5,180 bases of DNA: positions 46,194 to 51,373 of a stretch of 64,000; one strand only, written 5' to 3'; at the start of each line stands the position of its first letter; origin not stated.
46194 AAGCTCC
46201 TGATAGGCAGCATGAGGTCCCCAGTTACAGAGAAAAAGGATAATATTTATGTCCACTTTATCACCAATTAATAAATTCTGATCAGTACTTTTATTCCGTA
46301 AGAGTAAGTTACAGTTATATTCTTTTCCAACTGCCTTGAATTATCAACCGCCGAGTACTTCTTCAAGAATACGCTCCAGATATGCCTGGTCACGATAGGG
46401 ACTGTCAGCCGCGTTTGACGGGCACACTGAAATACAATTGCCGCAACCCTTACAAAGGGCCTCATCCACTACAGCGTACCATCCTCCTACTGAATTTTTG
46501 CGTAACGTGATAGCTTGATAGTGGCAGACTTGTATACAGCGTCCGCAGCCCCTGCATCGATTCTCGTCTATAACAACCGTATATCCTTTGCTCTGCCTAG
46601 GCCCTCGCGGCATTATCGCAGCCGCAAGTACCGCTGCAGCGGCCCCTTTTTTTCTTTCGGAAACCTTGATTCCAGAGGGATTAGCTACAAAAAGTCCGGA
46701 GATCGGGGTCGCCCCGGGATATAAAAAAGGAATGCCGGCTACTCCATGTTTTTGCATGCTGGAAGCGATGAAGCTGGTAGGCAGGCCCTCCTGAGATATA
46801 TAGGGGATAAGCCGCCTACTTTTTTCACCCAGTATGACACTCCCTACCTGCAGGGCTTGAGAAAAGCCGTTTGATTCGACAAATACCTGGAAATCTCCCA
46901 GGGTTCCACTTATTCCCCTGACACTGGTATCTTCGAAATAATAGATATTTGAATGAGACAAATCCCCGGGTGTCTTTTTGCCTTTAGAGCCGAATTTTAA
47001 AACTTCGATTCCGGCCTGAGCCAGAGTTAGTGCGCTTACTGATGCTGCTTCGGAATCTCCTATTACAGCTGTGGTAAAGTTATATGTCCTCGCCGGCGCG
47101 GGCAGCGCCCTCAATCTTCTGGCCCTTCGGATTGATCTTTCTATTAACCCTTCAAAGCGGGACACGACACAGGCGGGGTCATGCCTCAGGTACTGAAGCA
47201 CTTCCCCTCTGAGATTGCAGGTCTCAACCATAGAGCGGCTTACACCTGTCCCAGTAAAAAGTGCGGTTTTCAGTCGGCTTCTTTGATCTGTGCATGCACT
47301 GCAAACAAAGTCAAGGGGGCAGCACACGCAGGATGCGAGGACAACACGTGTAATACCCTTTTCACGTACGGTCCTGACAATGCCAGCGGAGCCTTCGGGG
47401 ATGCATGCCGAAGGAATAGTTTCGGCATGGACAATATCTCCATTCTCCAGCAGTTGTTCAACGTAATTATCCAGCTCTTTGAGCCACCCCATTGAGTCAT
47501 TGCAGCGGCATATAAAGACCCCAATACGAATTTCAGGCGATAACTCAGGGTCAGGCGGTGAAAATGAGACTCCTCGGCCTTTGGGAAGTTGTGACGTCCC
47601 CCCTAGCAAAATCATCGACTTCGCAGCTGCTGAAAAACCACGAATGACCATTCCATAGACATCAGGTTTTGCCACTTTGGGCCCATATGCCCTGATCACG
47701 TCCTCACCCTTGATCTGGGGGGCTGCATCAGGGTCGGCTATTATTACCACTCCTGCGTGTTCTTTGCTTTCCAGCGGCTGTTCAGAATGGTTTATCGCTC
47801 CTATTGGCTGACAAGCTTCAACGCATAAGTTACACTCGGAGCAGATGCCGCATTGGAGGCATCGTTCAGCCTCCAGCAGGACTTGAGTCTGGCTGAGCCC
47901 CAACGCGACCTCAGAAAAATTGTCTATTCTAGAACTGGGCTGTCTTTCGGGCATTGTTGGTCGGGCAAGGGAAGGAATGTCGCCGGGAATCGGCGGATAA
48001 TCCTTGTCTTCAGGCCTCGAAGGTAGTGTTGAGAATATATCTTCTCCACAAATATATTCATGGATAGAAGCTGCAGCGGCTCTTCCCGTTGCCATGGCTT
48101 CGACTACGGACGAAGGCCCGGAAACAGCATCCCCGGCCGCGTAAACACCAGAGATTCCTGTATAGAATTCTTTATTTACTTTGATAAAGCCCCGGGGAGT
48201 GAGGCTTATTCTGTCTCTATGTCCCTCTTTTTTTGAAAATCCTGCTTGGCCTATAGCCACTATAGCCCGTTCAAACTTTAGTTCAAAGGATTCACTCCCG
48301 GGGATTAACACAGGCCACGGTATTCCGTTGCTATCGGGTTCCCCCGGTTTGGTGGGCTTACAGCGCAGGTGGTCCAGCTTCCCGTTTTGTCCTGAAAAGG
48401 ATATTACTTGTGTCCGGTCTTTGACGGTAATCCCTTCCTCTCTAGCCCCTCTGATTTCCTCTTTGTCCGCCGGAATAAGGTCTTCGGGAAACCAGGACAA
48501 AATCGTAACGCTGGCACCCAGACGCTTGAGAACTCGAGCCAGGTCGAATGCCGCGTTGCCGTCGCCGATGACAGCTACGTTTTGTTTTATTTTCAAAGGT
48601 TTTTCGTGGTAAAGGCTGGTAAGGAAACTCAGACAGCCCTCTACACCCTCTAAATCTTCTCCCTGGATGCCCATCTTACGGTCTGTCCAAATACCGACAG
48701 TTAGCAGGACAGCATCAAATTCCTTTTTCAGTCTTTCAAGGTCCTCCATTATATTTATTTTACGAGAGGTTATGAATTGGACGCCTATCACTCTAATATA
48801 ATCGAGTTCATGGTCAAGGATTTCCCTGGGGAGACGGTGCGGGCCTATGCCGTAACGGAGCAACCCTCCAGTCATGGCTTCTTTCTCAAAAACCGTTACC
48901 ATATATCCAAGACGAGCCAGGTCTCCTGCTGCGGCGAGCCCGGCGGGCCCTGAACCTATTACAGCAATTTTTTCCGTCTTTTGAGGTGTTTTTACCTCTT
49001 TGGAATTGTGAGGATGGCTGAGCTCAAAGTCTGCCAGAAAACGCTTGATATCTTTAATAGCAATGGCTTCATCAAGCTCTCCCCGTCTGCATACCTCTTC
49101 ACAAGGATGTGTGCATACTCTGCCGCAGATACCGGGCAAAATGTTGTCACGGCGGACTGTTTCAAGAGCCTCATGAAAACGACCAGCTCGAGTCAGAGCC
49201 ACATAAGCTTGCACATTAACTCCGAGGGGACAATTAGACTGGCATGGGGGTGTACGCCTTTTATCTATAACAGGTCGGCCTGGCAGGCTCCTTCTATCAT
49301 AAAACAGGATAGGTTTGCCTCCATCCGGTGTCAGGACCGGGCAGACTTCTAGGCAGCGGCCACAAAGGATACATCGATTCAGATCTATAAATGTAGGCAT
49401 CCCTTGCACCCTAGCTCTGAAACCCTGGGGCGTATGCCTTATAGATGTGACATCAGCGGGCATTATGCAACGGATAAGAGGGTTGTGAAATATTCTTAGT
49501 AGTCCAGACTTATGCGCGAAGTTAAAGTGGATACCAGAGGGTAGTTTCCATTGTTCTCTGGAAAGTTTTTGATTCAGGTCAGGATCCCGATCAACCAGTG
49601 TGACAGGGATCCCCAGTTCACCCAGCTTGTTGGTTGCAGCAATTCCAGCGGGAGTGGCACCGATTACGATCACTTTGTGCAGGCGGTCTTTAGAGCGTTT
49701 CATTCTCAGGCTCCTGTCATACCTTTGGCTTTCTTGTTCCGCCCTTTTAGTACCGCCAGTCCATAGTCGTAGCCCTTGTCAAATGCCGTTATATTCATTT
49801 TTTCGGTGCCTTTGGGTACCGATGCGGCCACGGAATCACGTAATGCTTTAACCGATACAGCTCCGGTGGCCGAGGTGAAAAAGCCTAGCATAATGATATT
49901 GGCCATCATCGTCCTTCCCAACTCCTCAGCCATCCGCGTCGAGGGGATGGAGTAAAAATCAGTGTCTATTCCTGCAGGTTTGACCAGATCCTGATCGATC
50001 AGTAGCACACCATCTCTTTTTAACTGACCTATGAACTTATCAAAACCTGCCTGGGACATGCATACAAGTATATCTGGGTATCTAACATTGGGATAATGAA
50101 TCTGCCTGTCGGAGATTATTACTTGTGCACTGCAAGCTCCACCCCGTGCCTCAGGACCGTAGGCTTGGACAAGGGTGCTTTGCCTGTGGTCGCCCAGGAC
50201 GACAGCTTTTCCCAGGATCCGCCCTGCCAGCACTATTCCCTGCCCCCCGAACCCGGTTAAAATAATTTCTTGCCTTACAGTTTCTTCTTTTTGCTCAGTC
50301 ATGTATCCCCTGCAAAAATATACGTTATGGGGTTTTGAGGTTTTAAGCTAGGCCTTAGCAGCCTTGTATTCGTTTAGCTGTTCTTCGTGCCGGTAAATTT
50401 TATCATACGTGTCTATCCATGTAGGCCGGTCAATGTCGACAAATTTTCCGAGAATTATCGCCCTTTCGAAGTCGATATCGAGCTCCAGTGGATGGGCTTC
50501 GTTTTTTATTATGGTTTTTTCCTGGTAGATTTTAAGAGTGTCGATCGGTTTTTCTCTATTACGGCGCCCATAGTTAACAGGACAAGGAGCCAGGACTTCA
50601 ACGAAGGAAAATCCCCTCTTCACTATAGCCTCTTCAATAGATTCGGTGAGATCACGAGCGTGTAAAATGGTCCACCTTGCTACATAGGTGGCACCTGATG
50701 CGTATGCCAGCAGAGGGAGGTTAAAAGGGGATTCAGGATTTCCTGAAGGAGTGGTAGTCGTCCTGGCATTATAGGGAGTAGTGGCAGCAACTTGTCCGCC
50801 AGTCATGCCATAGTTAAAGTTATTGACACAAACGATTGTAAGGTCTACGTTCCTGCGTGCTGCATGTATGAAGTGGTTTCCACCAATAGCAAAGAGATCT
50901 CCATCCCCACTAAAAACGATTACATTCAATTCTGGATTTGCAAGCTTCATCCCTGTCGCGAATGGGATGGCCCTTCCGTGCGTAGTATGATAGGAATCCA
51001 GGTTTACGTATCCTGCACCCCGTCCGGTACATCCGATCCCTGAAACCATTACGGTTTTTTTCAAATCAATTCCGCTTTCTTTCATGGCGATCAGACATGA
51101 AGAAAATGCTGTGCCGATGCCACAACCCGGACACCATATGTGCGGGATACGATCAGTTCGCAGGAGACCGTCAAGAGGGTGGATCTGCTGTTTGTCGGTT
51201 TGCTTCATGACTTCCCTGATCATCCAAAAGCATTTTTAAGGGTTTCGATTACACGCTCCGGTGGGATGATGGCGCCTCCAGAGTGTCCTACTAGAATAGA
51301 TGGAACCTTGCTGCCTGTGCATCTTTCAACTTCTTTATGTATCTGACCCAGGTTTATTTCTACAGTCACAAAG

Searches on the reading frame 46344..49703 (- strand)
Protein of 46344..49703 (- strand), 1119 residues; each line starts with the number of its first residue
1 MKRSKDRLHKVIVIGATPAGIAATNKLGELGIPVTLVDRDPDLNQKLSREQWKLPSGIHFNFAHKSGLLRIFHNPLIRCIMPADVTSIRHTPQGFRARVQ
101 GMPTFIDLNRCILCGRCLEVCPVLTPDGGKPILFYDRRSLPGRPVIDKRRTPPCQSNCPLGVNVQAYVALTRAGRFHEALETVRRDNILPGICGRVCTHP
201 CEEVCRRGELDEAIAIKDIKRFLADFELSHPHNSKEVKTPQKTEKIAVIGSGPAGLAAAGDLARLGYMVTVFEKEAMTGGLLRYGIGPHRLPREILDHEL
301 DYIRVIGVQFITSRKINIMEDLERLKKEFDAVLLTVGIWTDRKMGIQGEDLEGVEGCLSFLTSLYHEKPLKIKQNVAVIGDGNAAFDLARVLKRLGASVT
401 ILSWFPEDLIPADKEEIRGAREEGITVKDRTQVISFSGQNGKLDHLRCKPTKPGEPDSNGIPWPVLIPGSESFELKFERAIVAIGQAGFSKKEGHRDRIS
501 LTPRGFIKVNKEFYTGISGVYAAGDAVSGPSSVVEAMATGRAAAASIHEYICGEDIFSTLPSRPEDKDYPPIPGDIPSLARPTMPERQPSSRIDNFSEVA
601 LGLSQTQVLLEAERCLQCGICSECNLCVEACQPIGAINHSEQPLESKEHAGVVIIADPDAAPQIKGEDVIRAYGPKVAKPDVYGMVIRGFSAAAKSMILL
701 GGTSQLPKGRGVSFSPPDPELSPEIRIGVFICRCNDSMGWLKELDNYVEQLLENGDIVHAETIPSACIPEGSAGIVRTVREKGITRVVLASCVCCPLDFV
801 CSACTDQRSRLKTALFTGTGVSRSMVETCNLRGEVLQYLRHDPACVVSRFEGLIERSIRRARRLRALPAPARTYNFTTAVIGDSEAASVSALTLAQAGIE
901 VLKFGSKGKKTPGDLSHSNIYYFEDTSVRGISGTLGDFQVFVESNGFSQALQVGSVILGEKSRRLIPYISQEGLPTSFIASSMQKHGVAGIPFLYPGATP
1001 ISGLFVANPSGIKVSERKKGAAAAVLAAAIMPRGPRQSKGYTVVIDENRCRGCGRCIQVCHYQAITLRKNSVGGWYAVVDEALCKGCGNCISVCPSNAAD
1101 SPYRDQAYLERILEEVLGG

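Call 63: search_protein_families(library=pfam, proteins=[window:46344-49703:-], max_evalue=0.000001)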
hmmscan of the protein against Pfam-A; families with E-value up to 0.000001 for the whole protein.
window:46344-49703:- (1119 aa): 17 families
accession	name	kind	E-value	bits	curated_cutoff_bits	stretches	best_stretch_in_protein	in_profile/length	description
PF07992.20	Pyr_redox_2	-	1.4e-34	120.3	26.1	1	245-540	2-291/291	Pyridine nucleotide-disulphide oxidoreductase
PF14691.11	Fer4_20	-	3.3e-21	75.6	25.8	1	151-229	29-110/113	Dihydroprymidine dehydrogenase domain II, 4Fe-4S cluster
PF00037.32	Fer4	-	7.3e-16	57.7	21.1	0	1078-1098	2-22/24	4Fe-4S binding domain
PF00070.33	Pyr_redox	-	1.8e-15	57.6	22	0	375-444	1-75/82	Pyridine nucleotide-disulphide oxidoreductase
PF12837.12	Fer4_6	-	3.3e-12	46.2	25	0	1043-1065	2-24/24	4Fe-4S binding domain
PF12838.12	Fer4_7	-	1.4e-11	45.1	27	1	1049-1098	1-52/52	4Fe-4S dicluster domain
PF13738.12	Pyr_redox_3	-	1.7e-11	44.4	30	0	363-403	154-194/305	Pyridine nucleotide-disulphide oxidoreductase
PF13237.11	Fer4_10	-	2.1e-11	44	25.5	0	1078-1105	3-23/53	4Fe-4S dicluster domain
PF01494.25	FAD_binding_3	-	2e-10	40.8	22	0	10-42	3-35/349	FAD binding domain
PF14697.11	Fer4_21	-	5.1e-10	39.8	35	1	1044-1096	2-53/59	4Fe-4S dicluster domain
PF13450.12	NAD_binding_8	-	2.6e-09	37.6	21.9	0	248-283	1-36/68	NAD(P)-binding Rossmann-like domain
PF01262.27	AlaDh_PNT_C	-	2.6e-09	37.3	23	0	244-276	29-61/214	Alanine dehydrogenase/PNT, C-terminal domain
PF12797.12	Fer4_2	-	3.1e-09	36.6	24.5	0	104-123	3-22/22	4Fe-4S binding domain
PF03486.20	HI0933_like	-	8.1e-09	35.7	50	0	245-279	2-36/244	HI0933-like protein Rossmann domain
PF13187.11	Fer4_9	-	2.6e-08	34.2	27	0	1049-1098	1-51/52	4Fe-4S dicluster domain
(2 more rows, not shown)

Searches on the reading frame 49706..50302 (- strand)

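Call 63: search_protein_families(library=pfam, proteins=[window:49706-50302:-], max_evalue=0.000001)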
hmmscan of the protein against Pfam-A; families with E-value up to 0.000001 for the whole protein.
window:49706-50302:- (198 aa): 1 family
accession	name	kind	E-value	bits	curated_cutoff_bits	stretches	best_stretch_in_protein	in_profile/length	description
PF01558.24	POR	-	3.7e-33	115.5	27.4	1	19-179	1-173/173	Pyruvate ferredoxin/flavodoxin oxidoreductase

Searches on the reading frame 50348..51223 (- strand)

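Call 63: search_protein_families(library=pfam, proteins=[window:50348-51223:-], max_evalue=0.000001)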
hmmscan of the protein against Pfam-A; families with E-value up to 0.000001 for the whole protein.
window:50348-51223:- (291 aa): 1 family
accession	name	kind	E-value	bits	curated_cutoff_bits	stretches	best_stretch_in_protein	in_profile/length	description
PF02775.26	TPP_enzyme_C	-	6.3e-35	120.6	21.9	1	68-210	7-151/151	Thiamine pyrophosphate enzyme, C-terminal TPP binding domain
